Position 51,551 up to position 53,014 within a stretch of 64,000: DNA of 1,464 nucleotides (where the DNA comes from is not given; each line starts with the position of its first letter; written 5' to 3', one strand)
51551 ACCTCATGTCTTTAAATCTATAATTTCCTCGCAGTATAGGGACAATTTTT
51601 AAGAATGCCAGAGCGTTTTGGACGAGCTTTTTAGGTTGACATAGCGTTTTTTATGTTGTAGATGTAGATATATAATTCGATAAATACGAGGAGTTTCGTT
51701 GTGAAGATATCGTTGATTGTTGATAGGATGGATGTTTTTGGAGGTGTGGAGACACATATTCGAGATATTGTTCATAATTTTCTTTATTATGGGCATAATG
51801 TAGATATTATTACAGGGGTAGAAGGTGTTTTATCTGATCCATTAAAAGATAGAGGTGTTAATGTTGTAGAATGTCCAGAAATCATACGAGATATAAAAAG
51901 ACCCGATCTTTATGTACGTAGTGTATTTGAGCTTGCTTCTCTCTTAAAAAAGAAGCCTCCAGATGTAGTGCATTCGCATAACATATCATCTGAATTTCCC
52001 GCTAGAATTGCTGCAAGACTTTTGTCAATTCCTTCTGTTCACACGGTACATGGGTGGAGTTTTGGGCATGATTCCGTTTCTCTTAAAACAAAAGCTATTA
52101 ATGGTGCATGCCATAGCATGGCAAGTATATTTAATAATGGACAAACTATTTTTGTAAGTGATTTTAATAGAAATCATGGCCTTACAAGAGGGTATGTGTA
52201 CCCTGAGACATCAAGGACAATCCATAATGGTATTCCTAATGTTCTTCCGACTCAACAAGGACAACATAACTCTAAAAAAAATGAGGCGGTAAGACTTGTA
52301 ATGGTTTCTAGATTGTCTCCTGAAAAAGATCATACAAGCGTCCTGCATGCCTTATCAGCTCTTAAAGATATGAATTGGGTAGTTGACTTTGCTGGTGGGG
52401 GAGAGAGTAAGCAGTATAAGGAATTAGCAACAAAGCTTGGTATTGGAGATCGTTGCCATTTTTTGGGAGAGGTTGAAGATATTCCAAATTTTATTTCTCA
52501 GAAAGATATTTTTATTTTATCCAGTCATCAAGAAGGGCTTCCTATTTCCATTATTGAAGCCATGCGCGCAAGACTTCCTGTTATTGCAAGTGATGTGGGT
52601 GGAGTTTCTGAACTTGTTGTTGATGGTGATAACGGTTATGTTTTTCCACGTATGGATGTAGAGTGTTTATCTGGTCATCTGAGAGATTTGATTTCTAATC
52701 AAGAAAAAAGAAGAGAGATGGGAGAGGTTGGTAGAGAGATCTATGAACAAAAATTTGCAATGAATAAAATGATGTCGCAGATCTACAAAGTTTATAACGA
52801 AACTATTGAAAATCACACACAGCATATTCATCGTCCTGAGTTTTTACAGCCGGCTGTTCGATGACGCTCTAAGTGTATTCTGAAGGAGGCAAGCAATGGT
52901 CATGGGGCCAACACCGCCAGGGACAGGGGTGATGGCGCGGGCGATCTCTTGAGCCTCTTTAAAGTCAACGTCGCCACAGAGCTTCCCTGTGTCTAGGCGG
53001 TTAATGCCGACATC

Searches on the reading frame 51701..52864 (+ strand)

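Call 90: search_protein_families(library=pfam, proteins=[window:51701-52864:+], max_evalue=0.00001)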
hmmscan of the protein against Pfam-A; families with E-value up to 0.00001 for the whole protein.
window:51701-52864:+ (387 aa): 5 families
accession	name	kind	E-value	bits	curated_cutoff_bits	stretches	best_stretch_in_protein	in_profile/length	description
PF00534.26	Glycos_transf_1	-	1.1e-41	142.7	26.4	1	190-346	9-171/172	Glycosyl transferases group 1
PF13692.12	Glyco_trans_1_4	-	1.2e-30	107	27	1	198-333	3-142/142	Glycosyl transferases group 1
PF13439.12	Glyco_transf_4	-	8.9e-20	71.8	28.5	1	13-178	1-166/170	Glycosyltransferase Family 4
PF13579.12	Glyco_trans_4_4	-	3e-17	63.8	29.7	1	14-130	1-114/158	Glycosyl transferase 4-like domain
PF13477.12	Glyco_trans_4_2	-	1.1e-10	42.2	23.4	1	17-133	10-125/139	Glycosyl transferase 4-like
